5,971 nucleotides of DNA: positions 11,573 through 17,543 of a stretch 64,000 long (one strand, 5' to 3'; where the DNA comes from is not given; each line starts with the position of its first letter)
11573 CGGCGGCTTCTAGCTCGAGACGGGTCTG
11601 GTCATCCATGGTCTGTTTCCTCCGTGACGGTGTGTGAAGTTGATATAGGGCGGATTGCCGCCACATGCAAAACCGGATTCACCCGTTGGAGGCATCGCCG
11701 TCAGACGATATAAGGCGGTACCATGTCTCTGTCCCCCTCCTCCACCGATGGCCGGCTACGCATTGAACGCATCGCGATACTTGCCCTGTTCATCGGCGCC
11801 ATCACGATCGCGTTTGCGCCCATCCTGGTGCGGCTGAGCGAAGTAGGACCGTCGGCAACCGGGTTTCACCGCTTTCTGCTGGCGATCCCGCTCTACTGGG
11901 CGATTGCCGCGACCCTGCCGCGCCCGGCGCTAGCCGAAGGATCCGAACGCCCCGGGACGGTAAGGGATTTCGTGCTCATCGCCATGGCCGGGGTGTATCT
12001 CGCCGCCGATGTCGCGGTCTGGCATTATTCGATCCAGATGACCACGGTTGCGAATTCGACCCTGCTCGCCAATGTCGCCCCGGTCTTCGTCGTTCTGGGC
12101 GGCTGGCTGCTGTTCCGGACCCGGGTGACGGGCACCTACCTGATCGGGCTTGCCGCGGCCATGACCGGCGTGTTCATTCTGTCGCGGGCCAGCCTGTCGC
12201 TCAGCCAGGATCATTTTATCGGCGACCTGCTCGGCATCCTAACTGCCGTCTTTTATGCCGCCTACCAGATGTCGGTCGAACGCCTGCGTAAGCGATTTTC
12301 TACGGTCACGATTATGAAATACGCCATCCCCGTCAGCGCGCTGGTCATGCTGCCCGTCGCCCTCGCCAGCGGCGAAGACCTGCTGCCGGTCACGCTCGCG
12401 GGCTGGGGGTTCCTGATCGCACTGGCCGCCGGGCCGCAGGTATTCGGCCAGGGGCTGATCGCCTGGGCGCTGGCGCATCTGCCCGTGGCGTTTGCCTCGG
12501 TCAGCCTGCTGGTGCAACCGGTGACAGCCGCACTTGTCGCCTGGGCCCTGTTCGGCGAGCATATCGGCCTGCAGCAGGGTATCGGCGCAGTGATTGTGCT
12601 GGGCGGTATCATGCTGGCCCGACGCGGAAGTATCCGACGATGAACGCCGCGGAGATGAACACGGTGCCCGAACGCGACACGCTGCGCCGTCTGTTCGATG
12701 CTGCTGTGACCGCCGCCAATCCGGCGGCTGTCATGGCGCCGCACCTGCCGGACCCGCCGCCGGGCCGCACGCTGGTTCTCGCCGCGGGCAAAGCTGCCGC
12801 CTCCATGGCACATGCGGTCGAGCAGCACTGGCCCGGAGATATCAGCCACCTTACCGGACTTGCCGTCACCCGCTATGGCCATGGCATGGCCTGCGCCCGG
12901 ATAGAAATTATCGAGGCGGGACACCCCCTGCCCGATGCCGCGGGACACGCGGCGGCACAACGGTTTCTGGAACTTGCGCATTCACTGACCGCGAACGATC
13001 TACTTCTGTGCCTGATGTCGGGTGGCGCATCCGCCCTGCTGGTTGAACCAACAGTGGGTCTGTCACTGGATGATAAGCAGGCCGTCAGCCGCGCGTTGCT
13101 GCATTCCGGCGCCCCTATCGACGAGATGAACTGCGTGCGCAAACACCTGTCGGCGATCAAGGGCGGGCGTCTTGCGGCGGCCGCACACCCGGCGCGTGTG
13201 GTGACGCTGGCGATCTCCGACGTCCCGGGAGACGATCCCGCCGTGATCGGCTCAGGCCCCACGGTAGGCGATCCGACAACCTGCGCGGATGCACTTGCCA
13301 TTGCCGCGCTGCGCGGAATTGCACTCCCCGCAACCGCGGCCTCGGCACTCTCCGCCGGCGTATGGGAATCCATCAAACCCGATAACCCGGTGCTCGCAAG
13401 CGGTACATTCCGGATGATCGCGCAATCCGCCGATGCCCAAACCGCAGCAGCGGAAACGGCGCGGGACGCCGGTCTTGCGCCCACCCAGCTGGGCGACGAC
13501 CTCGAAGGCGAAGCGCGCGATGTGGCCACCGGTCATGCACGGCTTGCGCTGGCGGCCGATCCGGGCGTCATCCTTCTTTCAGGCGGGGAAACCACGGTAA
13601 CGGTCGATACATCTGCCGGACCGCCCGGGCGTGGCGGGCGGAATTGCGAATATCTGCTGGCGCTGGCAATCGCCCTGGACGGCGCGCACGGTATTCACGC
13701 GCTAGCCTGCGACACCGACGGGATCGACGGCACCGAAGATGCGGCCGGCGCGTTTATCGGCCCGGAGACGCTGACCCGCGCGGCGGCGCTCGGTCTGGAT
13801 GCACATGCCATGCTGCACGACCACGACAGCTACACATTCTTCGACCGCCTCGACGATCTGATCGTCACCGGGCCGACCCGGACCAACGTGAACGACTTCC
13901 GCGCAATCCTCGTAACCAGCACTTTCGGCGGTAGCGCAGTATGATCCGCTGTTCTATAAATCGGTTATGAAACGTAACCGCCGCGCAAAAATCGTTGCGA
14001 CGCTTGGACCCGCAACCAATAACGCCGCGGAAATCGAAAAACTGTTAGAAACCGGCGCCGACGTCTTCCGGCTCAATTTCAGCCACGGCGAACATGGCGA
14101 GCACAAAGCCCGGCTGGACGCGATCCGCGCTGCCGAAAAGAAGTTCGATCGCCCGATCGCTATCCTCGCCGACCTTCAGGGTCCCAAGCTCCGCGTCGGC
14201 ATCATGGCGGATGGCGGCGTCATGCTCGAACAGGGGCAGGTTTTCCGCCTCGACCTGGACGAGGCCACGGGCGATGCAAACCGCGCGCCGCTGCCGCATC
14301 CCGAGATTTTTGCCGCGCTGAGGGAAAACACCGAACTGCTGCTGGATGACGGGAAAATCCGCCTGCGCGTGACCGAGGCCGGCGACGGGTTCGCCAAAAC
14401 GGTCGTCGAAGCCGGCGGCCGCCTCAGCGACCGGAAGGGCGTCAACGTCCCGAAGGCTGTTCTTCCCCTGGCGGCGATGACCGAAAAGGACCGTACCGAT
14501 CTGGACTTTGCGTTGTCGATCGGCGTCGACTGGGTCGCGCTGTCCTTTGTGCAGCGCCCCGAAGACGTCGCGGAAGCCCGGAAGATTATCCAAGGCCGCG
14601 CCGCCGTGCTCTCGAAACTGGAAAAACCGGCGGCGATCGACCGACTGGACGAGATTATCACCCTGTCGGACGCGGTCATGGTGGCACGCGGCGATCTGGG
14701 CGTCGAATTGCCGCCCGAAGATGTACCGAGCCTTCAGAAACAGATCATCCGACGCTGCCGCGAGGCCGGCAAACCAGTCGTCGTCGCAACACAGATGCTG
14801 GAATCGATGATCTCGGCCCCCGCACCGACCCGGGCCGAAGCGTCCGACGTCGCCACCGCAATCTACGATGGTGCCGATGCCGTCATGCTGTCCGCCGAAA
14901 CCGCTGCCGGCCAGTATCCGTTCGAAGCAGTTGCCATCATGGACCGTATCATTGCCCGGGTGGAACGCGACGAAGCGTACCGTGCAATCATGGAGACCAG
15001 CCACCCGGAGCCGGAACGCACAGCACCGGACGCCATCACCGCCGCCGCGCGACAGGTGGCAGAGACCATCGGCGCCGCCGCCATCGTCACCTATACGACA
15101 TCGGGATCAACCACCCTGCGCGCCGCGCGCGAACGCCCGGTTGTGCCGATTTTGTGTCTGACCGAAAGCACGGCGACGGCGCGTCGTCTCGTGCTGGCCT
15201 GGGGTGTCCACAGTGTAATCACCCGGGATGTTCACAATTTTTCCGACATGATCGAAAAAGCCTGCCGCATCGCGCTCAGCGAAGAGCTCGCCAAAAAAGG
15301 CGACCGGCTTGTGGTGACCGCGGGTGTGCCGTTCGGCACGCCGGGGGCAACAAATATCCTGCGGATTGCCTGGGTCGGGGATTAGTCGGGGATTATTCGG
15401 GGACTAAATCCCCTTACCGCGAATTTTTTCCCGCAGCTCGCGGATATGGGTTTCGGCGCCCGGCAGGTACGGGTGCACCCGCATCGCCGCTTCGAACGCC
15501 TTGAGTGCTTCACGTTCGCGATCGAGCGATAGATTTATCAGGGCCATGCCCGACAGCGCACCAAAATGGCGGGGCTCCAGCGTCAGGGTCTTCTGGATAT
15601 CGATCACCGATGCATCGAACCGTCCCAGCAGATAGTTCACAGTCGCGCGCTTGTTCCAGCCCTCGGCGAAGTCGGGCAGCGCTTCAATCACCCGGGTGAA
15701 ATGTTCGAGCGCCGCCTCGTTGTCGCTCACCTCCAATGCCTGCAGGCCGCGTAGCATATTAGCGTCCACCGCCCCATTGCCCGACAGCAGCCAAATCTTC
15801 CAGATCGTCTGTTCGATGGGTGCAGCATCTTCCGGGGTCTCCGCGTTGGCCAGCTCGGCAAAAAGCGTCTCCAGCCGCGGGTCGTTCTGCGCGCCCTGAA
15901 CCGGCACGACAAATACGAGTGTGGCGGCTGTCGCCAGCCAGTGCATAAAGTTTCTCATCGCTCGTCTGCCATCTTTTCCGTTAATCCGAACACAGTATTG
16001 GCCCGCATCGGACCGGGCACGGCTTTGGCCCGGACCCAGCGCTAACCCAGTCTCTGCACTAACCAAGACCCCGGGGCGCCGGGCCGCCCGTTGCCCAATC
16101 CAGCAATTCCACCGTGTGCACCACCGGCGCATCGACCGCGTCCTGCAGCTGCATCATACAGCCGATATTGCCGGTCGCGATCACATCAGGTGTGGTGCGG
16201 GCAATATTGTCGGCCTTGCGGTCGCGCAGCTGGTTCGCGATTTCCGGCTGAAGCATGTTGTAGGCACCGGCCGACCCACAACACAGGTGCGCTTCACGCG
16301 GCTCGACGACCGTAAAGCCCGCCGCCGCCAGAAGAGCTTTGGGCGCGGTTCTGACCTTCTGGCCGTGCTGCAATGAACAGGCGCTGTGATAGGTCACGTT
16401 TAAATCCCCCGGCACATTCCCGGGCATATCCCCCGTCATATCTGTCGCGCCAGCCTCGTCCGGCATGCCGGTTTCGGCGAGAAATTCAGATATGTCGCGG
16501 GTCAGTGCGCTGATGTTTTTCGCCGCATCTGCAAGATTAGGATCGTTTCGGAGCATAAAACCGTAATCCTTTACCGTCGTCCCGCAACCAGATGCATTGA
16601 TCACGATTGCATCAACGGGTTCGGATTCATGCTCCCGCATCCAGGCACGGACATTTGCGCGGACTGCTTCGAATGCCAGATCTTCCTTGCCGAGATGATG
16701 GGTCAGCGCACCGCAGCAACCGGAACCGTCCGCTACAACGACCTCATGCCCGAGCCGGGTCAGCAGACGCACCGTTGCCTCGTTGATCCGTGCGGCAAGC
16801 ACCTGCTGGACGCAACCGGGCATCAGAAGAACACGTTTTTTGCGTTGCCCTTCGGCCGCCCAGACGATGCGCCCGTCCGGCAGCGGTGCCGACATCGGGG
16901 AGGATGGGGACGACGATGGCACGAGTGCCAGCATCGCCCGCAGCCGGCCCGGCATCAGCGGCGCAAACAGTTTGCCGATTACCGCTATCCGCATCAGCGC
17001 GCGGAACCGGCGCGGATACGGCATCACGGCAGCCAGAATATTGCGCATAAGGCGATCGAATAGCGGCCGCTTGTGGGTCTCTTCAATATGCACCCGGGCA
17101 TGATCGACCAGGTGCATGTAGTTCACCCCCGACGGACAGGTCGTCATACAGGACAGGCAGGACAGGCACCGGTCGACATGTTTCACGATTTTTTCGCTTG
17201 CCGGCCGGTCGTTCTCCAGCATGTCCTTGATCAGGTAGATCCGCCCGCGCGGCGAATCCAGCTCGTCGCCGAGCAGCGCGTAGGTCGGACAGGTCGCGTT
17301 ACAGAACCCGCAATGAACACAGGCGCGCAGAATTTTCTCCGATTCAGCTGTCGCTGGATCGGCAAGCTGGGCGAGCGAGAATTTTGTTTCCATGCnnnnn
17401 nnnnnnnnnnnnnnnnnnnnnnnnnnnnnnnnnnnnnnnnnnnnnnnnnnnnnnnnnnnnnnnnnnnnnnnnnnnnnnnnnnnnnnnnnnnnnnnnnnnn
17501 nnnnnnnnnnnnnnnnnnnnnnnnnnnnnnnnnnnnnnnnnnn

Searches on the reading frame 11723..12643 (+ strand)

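Call 23: search_protein_families(library=pfam, proteins=[window:11723-12643:+], max_evalue=0.0001)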
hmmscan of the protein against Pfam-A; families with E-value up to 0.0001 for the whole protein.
window:11723-12643:+ (306 aa): 2 families
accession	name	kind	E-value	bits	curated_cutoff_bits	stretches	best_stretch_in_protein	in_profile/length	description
PF00892.27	EamA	-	2.1e-31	109.4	28.2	2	166-299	2-133/135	EamA-like transporter family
PF03151.22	TPT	-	5.1e-05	23.2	30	0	86-216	68-199/291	Triose-phosphate Transporter family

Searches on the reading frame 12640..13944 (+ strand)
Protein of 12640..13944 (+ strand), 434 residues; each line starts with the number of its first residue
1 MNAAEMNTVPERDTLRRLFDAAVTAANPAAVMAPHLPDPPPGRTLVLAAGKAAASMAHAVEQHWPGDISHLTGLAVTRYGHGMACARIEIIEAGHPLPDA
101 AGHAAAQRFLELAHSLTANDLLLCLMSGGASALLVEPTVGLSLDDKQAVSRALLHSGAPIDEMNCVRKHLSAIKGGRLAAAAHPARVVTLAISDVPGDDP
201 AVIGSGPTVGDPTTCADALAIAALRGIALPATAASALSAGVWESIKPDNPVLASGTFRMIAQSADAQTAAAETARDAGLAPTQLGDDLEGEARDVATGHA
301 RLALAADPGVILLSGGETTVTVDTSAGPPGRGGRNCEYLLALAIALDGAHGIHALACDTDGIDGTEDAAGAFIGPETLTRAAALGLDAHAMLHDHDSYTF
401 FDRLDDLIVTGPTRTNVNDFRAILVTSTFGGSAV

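Call 23: search_protein_families(library=pfam, proteins=[window:12640-13944:+], max_evalue=0.0001)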
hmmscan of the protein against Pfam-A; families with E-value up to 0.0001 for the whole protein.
window:12640-13944:+ (434 aa): 2 families
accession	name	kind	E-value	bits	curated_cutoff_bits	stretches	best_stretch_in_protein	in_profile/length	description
PF13660.11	DUF4147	-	1e-81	274.3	23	1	15-237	2-233/234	Domain of unknown function (DUF4147)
PF05161.18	MOFRL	-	6.8e-38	129.6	28.3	1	311-419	2-106/106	MOFRL family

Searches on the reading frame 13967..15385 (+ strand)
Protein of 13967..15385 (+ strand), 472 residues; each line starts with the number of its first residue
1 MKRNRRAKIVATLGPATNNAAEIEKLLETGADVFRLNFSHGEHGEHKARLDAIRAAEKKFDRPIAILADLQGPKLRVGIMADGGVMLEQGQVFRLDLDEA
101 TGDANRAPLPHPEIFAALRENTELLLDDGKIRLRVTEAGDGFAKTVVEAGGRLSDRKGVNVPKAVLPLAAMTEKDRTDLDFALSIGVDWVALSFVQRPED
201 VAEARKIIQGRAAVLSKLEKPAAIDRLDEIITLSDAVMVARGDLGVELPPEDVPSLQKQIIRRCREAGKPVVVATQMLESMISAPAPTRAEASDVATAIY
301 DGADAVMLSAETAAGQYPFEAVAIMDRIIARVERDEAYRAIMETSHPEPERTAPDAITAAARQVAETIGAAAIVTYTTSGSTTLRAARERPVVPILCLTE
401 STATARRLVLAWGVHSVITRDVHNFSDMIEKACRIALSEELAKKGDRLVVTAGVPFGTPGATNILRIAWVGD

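Call 23: search_protein_families(library=pfam, proteins=[window:13967-15385:+], max_evalue=0.0001)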
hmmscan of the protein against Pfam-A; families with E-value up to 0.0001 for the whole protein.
window:13967-15385:+ (472 aa): 2 families
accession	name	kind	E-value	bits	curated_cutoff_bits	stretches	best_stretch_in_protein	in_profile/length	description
PF00224.27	PK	-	9.6e-111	370.4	30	1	5-322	2-328/328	Pyruvate kinase, barrel domain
PF02887.21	PK_C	-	8.9e-36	122.9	28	1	355-467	1-113/114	Pyruvate kinase, alpha/beta domain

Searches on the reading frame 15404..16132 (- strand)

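Call 23: search_protein_families(library=pfam, proteins=[window:15404-16132:-], max_evalue=0.0001)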
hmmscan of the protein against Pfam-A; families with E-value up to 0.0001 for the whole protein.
window:15404-16132:- (242 aa): 4 families
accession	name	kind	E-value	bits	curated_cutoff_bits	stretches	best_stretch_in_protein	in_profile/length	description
PF00515.34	TPR_1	-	6.9e-09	35.6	27.8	0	156-189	1-34/34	Tetratricopeptide repeat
PF07719.23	TPR_2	-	1.1e-08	34.9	27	0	156-189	1-34/34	Tetratricopeptide repeat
PF13432.12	TPR_16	-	2.1e-06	28.5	32.7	0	128-176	3-51/65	Tetratricopeptide repeat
PF13371.12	TPR_9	-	6.4e-06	26.5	35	0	132-187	5-60/73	Tetratricopeptide repeat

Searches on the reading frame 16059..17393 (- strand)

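Call 23: search_protein_families(library=pfam, proteins=[window:16059-17393:-], max_evalue=0.0001)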
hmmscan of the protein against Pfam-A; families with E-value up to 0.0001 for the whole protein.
window:16059-17393:- (444 aa): 8 families
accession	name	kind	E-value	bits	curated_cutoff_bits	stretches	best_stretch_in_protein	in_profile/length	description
PF02754.22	CCG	-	1.7e-29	102.2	20.6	2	333-417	1-85/85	Cysteine-rich domain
PF13183.11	Fer4_8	-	3.7e-11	43.8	27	1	22-90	2-68/68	4Fe-4S dicluster domain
PF12838.12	Fer4_7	-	2.1e-10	41.3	27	1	25-90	2-52/52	4Fe-4S dicluster domain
PF13237.11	Fer4_10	-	3.4e-09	36.9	25.5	1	22-87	6-53/53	4Fe-4S dicluster domain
PF13534.11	Fer4_17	-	4.5e-09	37.2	22.2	1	24-91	1-61/61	4Fe-4S dicluster domain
PF13484.11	Fer4_16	-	5.6e-07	30.7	30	1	25-88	2-65/66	4Fe-4S double cluster binding domain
PF00037.32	Fer4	-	5.2e-06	26.5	21.1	0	24-40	7-23/24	4Fe-4S binding domain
PF12837.12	Fer4_6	-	2.1e-05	24.7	25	0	24-40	8-24/24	4Fe-4S binding domain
